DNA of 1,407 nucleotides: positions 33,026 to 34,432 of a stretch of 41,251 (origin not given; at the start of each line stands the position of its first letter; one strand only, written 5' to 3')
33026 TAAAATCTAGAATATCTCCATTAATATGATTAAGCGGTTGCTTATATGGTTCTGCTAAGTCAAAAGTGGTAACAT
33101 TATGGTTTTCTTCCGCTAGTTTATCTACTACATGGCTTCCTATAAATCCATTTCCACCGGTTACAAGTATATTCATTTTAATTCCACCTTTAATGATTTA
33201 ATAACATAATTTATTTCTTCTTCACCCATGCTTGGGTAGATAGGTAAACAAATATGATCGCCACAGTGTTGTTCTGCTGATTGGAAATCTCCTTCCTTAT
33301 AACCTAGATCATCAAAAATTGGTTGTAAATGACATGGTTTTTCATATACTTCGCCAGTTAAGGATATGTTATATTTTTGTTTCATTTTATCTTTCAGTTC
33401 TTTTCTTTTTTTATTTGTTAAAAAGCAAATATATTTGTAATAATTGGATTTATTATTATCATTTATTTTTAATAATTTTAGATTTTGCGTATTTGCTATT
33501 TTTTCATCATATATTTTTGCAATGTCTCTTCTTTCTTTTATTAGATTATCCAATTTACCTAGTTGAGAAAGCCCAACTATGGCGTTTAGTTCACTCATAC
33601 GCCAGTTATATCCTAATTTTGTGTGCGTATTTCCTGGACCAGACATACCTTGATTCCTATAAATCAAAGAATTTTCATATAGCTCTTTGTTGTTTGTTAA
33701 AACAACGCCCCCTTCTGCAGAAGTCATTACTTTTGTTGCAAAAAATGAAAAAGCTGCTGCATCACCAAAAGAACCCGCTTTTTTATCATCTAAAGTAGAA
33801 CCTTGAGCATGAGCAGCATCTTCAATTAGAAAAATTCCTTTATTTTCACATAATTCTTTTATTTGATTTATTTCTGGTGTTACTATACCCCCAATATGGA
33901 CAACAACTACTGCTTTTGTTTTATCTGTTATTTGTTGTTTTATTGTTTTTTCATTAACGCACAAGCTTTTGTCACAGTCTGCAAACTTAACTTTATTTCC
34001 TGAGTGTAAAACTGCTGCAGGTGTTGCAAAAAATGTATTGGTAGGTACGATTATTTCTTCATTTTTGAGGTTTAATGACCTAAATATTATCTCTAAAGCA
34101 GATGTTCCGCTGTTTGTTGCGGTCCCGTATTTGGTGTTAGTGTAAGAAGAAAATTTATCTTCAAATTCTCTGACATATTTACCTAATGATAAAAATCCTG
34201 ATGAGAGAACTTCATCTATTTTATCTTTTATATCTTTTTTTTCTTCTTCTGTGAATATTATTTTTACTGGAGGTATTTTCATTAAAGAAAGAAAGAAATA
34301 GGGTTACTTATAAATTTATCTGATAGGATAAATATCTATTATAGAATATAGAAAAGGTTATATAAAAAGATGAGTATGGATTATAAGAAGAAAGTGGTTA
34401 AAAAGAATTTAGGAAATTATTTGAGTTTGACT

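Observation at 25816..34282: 8.5-kb minus-strand operon with Arn-like logic plus radical and carbamoyl tailoring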

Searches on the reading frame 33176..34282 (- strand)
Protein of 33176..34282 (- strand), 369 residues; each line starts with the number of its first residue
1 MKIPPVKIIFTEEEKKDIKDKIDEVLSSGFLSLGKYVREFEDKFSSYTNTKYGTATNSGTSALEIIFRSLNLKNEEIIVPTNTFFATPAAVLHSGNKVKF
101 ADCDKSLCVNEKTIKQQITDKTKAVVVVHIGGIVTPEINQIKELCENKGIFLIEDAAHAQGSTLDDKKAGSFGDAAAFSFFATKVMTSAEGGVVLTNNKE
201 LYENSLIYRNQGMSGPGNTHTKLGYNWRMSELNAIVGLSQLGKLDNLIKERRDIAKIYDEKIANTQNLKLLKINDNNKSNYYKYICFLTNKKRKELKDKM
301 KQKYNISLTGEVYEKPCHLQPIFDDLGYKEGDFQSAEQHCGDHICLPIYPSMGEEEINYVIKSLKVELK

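Call 8: search_protein_families(library=pfam, proteins=[window:33176-34282:-], max_evalue=0.01)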
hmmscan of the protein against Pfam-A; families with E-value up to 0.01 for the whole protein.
window:33176-34282:- (369 aa): 6 families
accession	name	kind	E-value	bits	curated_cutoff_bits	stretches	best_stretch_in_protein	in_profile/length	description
PF01041.23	DegT_DnrJ_EryC1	-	1.2e-104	350.8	19.8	1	14-364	3-359/360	DegT/DnrJ/EryC1/StrS aminotransferase family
PF00266.25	Aminotran_5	-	2.5e-06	27.2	21.5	1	56-179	67-198/371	Aminotransferase class-V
PF01053.26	Cys_Met_Meta_PP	-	1.4e-05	24.3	27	1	39-161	56-179/381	Cys/Met metabolism PLP-dependent enzyme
PF01212.27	Beta_elim_lyase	-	2.3e-05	24.3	27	1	37-255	34-223/288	Beta-eliminating lyase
PF09183.16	DUF1947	-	0.00033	21.2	22.5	1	287-312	4-32/65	Domain of unknown function (DUF1947)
PF05566.18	Pox_vIL-18BP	-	0.0081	16.8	22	0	243-290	70-114/126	Orthopoxvirus interleukin 18 binding protein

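Call 9: search_protein_families(library=ncbifam, proteins=[window:33176-34282:-], max_evalue=0.01)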
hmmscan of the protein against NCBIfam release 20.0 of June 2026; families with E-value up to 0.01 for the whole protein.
window:33176-34282:- (369 aa): 34 families (the best 25 are shown)
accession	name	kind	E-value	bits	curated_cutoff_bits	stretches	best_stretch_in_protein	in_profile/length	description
TIGR03588.1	PseC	equivalog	2.3e-78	263.8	423.5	1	15-365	11-377/380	UDP-4-amino-4,6-dideoxy-N-acetyl-beta-L-altrosamine transaminase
TIGR04181.1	NHT_00031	hypoth_equivalog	2.1e-64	217.7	420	1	17-347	11-357/359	LegC family aminotransferase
NF008687.0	PRK11706.1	equivalog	5.5e-55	186.6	375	1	9-365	8-371/375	dTDP-4-amino-4,6-dideoxygalactose transaminase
TIGR04427.1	PLP_DesI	equivalog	2.1e-52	178.5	650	1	14-365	30-380/390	dTDP-4-dehydro-6-deoxyglucose aminotransferase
NF008658.2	PRK11658.1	equivalog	4e-45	154.1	631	1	21-365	19-374/379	UDP-4-amino-4-deoxy-L-arabinose aminotransferase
NF011936.0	PRK15407.1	equivalog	1.2e-43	149.4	423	2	15-209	46-248/440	lipopolysaccharide biosynthesis protein RfbH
TIGR02379.1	ECA_wecE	subfamily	1.5e-41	142.5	434.85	1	21-364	16-371/376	dTDP-4-amino-4,6-dideoxy-D-glucose transaminase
NF004621.0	PRK05957.1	equivalog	1.4e-08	33.9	498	1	67-159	106-203/389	pyridoxal phosphate-dependent aminotransferase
TIGR01977.1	am_tr_V_EF2568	hypoth_equivalog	2.4e-08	33.4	377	1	55-163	67-181/376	cysteine desulfurase family protein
NF005732.0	PRK07550.1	equivalog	1.6e-07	30.7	366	1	54-157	97-207/389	aminotransferase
NF005817.0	PRK07683.1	equivalog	2.6e-07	29.7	575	1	27-157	64-202/387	aminotransferase A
NF005744.0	PRK07568.1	subfamily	4.4e-06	25.7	389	1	21-173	59-218/398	pyridoxal phosphate-dependent aminotransferase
NF005816.0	PRK07682.1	equivalog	7.6e-06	24.8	620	1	43-159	82-206/390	aminotransferase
TIGR03235.1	DNA_S_dndA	equivalog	9.4e-06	25.1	480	1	91-169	108-188/353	cysteine desulfurase DndA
TIGR03812.1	tyr_de_CO2_Arch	equivalog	1.2e-05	24.3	299.4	1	56-158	86-193/375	tyrosine decarboxylase MfnA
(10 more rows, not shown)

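Call 12: find_encoding_contigs(protein=window:33176-34282:-, flank=10000, max_places=6)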
Protein window:33176-34282:- (369 aa): 6 contigs read that carry it; 6 places shown.
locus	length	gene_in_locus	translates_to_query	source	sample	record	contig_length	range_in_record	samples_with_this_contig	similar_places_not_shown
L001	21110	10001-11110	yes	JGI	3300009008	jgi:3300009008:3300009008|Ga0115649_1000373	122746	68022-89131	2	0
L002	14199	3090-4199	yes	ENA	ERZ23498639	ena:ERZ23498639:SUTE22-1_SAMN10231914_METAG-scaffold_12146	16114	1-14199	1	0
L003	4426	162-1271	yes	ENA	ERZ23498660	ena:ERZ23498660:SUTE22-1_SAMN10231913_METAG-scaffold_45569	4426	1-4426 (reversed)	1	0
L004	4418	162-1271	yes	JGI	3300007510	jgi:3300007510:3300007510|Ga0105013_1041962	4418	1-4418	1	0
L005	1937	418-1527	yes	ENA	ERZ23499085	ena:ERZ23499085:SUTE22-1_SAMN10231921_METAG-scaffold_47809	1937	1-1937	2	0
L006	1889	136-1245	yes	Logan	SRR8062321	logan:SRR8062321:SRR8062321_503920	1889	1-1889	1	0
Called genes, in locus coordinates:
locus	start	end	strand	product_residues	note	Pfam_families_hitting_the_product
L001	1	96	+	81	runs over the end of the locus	-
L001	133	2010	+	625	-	PF04055:Radical_SAM, PF13353:Fer4_12, PF13641:Glyco_tranf_2_3, PF00535:Glycos_transf_2, PF10111:Glyco_tranf_2_2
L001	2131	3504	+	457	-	PF13231:PMT_2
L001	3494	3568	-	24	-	-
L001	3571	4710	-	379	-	PF00534:Glycos_transf_1, PF13692:Glyco_trans_1_4 (faint)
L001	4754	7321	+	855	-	PF13528:Glyco_trans_1_3 (faint), PF04101:Glyco_tran_28_C, PF04055:Radical_SAM, PF13353:Fer4_12 (faint), PF04055:Radical_SAM, PF13186:SPASM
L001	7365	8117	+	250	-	PF04055:Radical_SAM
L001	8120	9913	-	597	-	-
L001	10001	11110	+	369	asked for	PF01041:DegT_DnrJ_EryC1, PF00266:Aminotran_5 (weak), PF01053:Cys_Met_Meta_PP (weak), PF01212:Beta_elim_lyase (faint)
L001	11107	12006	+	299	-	PF01073:3Beta_HSD, PF01370:Epimerase, PF02719:Polysacc_synt_2, PF04321:RmlD_sub_bind, PF13460:NAD_binding_10, PF16363:GDP_Man_Dehyd, PF07993:NAD_binding_4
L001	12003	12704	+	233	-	PF00535:Glycos_transf_2, PF10111:Glyco_tranf_2_2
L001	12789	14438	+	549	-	PF02543:Carbam_trans_N, PF22521:HypF_C_2 (weak), PF16861:Carbam_trans_C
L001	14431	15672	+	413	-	PF04055:Radical_SAM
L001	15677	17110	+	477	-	PF02310:B12-binding, PF04055:Radical_SAM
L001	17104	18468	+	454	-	PF13231:PMT_2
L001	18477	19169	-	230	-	PF04055:Radical_SAM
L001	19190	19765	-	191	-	PF02310:B12-binding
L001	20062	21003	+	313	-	PF04055:Radical_SAM, PF13186:SPASM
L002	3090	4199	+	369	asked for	PF01041:DegT_DnrJ_EryC1, PF00266:Aminotran_5 (weak), PF01053:Cys_Met_Meta_PP (weak), PF01212:Beta_elim_lyase (faint)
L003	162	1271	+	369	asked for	PF01041:DegT_DnrJ_EryC1, PF00266:Aminotran_5 (weak), PF01053:Cys_Met_Meta_PP (weak), PF01212:Beta_elim_lyase (faint)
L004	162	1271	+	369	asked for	PF01041:DegT_DnrJ_EryC1, PF00266:Aminotran_5 (weak), PF01053:Cys_Met_Meta_PP (weak), PF01212:Beta_elim_lyase (faint)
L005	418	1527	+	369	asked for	PF01041:DegT_DnrJ_EryC1, PF00266:Aminotran_5 (weak), PF01053:Cys_Met_Meta_PP (weak), PF01212:Beta_elim_lyase (faint)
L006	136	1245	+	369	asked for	PF01041:DegT_DnrJ_EryC1, PF00266:Aminotran_5 (weak), PF01053:Cys_Met_Meta_PP (weak), PF01212:Beta_elim_lyase (faint)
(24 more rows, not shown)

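Call 16: find_homologous_proteins(query=L001:12789-14435:+, max_evalue=1e-10)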
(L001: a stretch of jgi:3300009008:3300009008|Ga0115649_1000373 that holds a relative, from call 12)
Query L001:12789-14435:+ (549 aa): 7891 proteins with E <= 1e-10 among 8000 candidates; the best 120 are listed.
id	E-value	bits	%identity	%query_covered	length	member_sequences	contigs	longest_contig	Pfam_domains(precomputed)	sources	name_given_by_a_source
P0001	0.0e+0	1154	100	92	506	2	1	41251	PF02543.22,PF22521.3,PF16861.11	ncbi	-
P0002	6.1e-144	499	46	98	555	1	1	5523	PF02543.22,PF22521.3,PF16861.11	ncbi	-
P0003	3.2e-143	496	46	99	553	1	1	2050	PF02543.22,PF22521.3,PF16861.11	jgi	-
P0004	2.2e-140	487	45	99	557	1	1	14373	PF02543.22,PF16861.11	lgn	-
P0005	3.6e-139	483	44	99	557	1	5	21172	PF02543.22,PF16861.11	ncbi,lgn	-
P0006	6.1e-139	482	45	99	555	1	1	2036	PF02543.22,PF00814.32,PF22521.3,PF16861.11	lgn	-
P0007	3.1e-138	480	45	99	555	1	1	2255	PF02543.22,PF16861.11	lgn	-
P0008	4.4e-138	479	44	99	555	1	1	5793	PF02543.22,PF00814.32,PF22521.3,PF16861.11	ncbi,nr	ncbi:MAG: carbamoyltransferase [Candidatus Omnitrophica bacterium]|nr:carbamoyltransferase [Candidat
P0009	9.6e-138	478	-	-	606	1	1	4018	PF02543.22,PF16861.11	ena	-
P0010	1.2e-137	478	45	99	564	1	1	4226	PF02543.22,PF00814.32,PF22521.3,PF16861.11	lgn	-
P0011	4.0e-137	476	42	99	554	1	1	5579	PF02543.22,PF22521.3,PF16861.11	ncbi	-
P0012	9.0e-137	475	45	99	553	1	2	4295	PF02543.22,PF00814.32,PF22521.3,PF16861.11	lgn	-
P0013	1.2e-136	475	44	99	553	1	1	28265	PF02543.22,PF00814.32,PF16861.11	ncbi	ncbi:carbamoyltransferase C-terminal domain-containing protein [Candidatus Omnitrophota bacterium]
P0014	3.4e-136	473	43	99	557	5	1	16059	PF02543.22,PF00814.32,PF22521.3,PF16861.11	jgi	jgi:carbamoyltransferase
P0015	5.2e-136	472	46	99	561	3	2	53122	PF02543.22,PF16861.11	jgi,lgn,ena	jgi:carbamoyltransferase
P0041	1.6e-129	451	44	98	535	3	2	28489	PF02543.22,PF22521.3,PF16861.11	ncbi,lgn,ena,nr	ncbi:MAG: hypothetical protein KKA51_01860 [Nanoarchaeota archaeon]|nr:hypothetical protein [Nanoarc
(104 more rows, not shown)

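Call 17: find_encoding_contigs(protein=P0005, flank=9000, max_places=2)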
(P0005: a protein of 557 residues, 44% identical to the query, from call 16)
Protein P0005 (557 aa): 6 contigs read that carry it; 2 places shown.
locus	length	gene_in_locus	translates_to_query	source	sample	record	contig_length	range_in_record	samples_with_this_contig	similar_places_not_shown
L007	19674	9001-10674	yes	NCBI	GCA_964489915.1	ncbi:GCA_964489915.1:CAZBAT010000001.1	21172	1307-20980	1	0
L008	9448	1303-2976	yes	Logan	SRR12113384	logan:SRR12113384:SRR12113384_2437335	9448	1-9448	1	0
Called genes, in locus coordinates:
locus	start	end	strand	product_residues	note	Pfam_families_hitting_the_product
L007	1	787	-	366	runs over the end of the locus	PF01041:DegT_DnrJ_EryC1, PF00155:Aminotran_1_2 (weak)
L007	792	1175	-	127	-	PF05523:FdtA (faint), PF14667:Polysacc_synt_C, PF00190:Cupin_1, PF07883:Cupin_2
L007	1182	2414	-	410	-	PF08421:Methyltransf_13, PF13489:Methyltransf_23, PF08484:Methyltransf_14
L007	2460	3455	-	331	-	PF00106:adh_short (faint), PF01073:3Beta_HSD, PF01370:Epimerase, PF07993:NAD_binding_4 (weak), PF16363:GDP_Man_Dehyd, PF02719:Polysacc_synt_2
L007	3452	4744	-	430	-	PF03721:UDPG_MGDP_dh_N, PF00984:UDPG_MGDP_dh, PF03720:UDPG_MGDP_dh_C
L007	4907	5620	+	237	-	PF00535:Glycos_transf_2, PF10111:Glyco_tranf_2_2, PF13641:Glyco_tranf_2_3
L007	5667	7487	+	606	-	-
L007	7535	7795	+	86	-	PF13459:Fer4_15, PF13370:Fer4_13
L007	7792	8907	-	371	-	PF01075:Glyco_transf_9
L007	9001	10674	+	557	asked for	PF02543:Carbam_trans_N, PF16861:Carbam_trans_C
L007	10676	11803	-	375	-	PF00534:Glycos_transf_1, PF13692:Glyco_trans_1_4, PF13524:Glyco_trans_1_2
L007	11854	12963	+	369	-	PF02350:Epimerase_2, PF04007:DUF354 (weak)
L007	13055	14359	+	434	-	PF01522:Polysacc_deac_1 (weak), PF10096:DUF2334 (weak)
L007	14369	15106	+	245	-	PF01209:Ubie_methyltran (weak), PF03291:mRNA_G-N7_MeTrfase (weak), PF13489:Methyltransf_23, PF13847:Methyltransf_31, PF08241:Methyltransf_11, PF08242:Methyltransf_12, PF13649:Methyltransf_25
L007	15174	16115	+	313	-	PF01408:GFO_IDH_MocA, PF02894:GFO_IDH_MocA_C, PF22725:GFO_IDH_MocA_C3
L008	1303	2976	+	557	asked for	PF02543:Carbam_trans_N, PF16861:Carbam_trans_C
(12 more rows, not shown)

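Call 18: find_encoding_contigs(protein=P0015, flank=9000, max_places=2)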
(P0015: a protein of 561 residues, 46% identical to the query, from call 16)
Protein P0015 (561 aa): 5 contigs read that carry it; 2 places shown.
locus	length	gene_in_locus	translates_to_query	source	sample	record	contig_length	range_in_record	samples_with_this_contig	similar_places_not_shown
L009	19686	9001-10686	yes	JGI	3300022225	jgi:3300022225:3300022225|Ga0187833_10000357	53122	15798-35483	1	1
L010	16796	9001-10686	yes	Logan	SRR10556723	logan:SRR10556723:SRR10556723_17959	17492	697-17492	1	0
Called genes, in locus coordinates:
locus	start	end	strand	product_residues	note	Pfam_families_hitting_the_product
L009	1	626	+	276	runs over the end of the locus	-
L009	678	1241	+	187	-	-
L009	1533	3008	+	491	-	PF13231:PMT_2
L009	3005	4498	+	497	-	PF02366:PMT (weak), PF13231:PMT_2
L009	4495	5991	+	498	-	PF13231:PMT_2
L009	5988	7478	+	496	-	PF13231:PMT_2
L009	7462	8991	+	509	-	-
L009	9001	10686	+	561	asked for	PF02543:Carbam_trans_N, PF16861:Carbam_trans_C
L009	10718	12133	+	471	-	PF02310:B12-binding, PF04055:Radical_SAM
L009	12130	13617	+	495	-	PF13231:PMT_2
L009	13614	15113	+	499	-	PF13231:PMT_2 (weak)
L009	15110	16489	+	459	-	PF02310:B12-binding, PF04055:Radical_SAM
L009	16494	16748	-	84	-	-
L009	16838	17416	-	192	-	-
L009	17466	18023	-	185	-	-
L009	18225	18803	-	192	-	-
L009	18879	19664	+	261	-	PF08704:GCD14, PF00398:RrnaAD (weak), PF05175:MTS, PF13847:Methyltransf_31, PF08241:Methyltransf_11, PF13649:Methyltransf_25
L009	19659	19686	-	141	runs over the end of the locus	PF13420:Acetyltransf_4, PF13527:Acetyltransf_9 (weak), PF00583:Acetyltransf_1, PF13673:Acetyltransf_10, PF13508:Acetyltransf_7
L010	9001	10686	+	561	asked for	PF02543:Carbam_trans_N, PF16861:Carbam_trans_C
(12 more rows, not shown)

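Call 19: find_encoding_contigs(protein=P0041, flank=9000, max_places=2)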
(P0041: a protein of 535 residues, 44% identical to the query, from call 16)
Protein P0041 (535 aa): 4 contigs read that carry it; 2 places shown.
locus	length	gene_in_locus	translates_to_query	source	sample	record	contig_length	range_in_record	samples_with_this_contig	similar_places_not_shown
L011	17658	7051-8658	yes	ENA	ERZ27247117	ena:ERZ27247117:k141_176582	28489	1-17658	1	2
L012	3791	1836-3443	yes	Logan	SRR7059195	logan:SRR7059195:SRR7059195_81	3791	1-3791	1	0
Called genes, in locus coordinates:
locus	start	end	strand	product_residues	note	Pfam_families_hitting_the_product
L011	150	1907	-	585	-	PF02366:PMT (weak), PF13231:PMT_2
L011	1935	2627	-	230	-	PF00535:Glycos_transf_2, PF13641:Glyco_tranf_2_3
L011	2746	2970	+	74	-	-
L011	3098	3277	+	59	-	-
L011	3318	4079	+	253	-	PF00535:Glycos_transf_2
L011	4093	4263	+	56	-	PF19451:DUF5989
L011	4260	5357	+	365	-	PF00657:Lipase_GDSL, PF13472:Lipase_GDSL_2 (weak)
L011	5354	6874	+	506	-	PF09852:DUF2079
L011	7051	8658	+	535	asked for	PF02543:Carbam_trans_N, PF22521:HypF_C_2 (faint), PF16861:Carbam_trans_C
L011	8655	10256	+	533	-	PF13231:PMT_2 (weak)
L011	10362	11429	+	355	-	-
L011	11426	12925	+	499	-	PF09852:DUF2079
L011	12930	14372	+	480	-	-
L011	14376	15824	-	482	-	PF02310:B12-binding, PF04055:Radical_SAM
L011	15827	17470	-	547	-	PF13231:PMT_2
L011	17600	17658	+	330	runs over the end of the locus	PF01609:DDE_Tnp_1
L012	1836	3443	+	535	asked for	PF02543:Carbam_trans_N, PF22521:HypF_C_2 (faint), PF16861:Carbam_trans_C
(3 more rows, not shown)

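Call 26: find_related_loci(query=A1, collection=genome_contigs, flank=10000)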
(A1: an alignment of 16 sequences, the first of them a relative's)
Query A1 (549 aa) in genome_contigs; peptide patterns used: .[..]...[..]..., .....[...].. (x = any residue, [..] = any of these).
600 stretches matched a pattern (row limit reached: there are more); 597 encode a relative of the query (tblastn E <= 1e-3); the best 80 are kept; 80 distinct loci.
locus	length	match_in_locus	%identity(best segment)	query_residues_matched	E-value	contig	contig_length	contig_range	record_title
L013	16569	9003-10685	38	14-546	6e-123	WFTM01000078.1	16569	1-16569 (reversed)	MAG: candidate division KSB1 bacterium isolate S139_20 k151_15524, whole genome shotgun sequence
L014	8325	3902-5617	40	7-548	4e-122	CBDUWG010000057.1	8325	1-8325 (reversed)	MAG TPA_asm: uncultured bacterium isolate SRR22302358_concoct_46 genome assembly, contig: ERZ25746585.3608, whole genome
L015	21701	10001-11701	38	7-548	2e-119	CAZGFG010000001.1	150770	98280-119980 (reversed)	MAG TPA_asm: uncultured Gammaproteobacteria bacterium isolate binchicken_co125_1135 genome assembly, contig: NODE_224_le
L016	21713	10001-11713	38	7-548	5e-119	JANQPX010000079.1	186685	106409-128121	MAG: Geminicoccaceae bacterium isolate IP29b_bin.180 k99_3194346, whole genome shotgun sequence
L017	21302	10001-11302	42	139-548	8e-116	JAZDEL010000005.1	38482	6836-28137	MAG: Candidatus Iainarchaeum archaeon isolate MEGAHIT-group-0.15 k141_18219975, whole genome shotgun sequence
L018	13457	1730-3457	37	7-548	3e-115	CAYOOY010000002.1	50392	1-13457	MAG TPA_asm: uncultured Methanosarcinales archaeon isolate binchicken_co141_64 genome assembly, contig: NODE_2904_length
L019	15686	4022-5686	35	5-549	2e-113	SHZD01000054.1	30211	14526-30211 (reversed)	MAG: Myxococcales bacterium isolate Baikal-deep-G136 BACOMB-C6778, whole genome shotgun sequence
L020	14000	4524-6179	37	7-548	5e-111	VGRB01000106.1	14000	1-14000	MAG: Deltaproteobacteria bacterium isolate K_DeepCast_100m_m1_326 K_DeepCast_100m_m1_326_Ga0194127_10006009, whole genom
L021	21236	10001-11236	44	138-546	3e-110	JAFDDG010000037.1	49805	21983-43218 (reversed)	MAG: Deltaproteobacteria bacterium isolate Meg19_02_Bin_77 Meg19_02_bin_77_scaffold_364, whole genome shotgun sequence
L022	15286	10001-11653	36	6-546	4e-108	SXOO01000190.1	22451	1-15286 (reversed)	MAG: Proteobacteria bacterium isolate F1-120-MAGs227 F1-120__c571236, whole genome shotgun sequence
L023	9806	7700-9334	39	6-544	4e-107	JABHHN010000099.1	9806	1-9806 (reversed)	MAG: archaeon isolate SI037_bin40 k141_2880387, whole genome shotgun sequence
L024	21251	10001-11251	41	126-548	2e-106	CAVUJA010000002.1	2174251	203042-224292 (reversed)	MAG: uncultured Acidobacteriota bacterium isolate MFD01872.bin.1.270 genome assembly, contig: contig_53951, whole genome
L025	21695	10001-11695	35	7-548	4e-106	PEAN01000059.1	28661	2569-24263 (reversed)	MAG: Magnetococcales bacterium DCbin4 scaffold186, whole genome shotgun sequence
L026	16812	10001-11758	39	2-546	8e-106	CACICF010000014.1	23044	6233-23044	uncultured Pelagibacteraceae bacterium isolate AG-912-M06 genome assembly, contig: AG-912-M06_NODE_14, whole genome shot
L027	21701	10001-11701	34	7-546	5e-106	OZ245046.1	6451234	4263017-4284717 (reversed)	MAG: Candidatus Eiseniibacteriota bacterium isolate 9d5bca9a-b2ae-4bb4-9135-b14f0b5ecb2e genome assembly, chromosome: 1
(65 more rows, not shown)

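Call 30: search_solved_structures(query=window:33176-34282:-, max_evalue=1e-30)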
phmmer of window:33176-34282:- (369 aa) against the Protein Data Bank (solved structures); distinct sequences matched with E-value up to 1e-30: 28.
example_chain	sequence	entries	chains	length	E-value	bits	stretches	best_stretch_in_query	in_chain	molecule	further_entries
3frk_A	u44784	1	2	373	5e-53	183.9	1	13-364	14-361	QdtB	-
7b0d_A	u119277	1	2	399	2.1e-49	172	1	12-360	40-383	Glutamine--scyllo-inositol transaminase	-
3uwc_A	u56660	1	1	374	2.1e-46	162.1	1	22-365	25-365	Nucleotide-sugar aminotransferase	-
3bn1_A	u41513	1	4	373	4.3e-43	151.3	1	21-364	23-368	Perosamine synthetase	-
3dr7_A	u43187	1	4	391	5.1e-43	151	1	21-364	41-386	Putative perosamine synthetase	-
3dr4_A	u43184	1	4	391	3.5e-42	148.3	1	21-364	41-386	Putative perosamine synthetase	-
7b0m_AAA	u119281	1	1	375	2e-41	145.8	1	20-364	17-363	Sugar aminotransferase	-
2fn6_A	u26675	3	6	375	8.9e-41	143.6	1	16-363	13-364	AMINOTRANSFERASE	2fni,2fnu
7n63_A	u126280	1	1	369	1.4e-39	139.7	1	15-364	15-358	Putative aminotransferase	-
5k8b_A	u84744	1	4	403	2.8e-39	138.7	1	37-287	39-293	8-amino-3,8-dideoxy-alpha-D-manno-octulosonate transaminase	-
7kz3_A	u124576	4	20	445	8e-37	130.6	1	4-364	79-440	Aminotransferase class I/II-fold pyridoxal phosphate-dependent enzyme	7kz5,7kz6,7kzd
1o61_A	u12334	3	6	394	3.3e-36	128.6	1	22-307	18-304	aminotransferase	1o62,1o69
4lc3_A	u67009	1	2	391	4.8e-36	128.1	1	18-363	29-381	Putative UDP-4-amino-4-deoxy-l-arabinose--oxoglutarate aminotransferase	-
4ztc_A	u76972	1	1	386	1.6e-35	126.4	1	22-308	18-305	Aminotransferase homolog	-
7l7x_AAA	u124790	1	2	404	3.6e-35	125.2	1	22-363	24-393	DegT/DnrJ/EryC1/StrS aminotransferase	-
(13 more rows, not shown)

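Call 33: search_solved_structures(query=L001:14431-15669:+, max_evalue=0.001)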
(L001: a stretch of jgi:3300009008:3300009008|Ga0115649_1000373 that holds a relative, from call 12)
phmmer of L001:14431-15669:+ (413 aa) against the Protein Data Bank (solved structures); distinct sequences matched with E-value up to 0.001: 2.
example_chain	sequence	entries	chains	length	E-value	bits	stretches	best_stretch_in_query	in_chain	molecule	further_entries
6fd2_B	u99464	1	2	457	8.4e-16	61.5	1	163-367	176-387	Putative apramycin biosynthetic oxidoreductase 4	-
9ccb_A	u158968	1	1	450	0.00011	24.9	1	181-347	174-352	Radical SAM core domain-containing protein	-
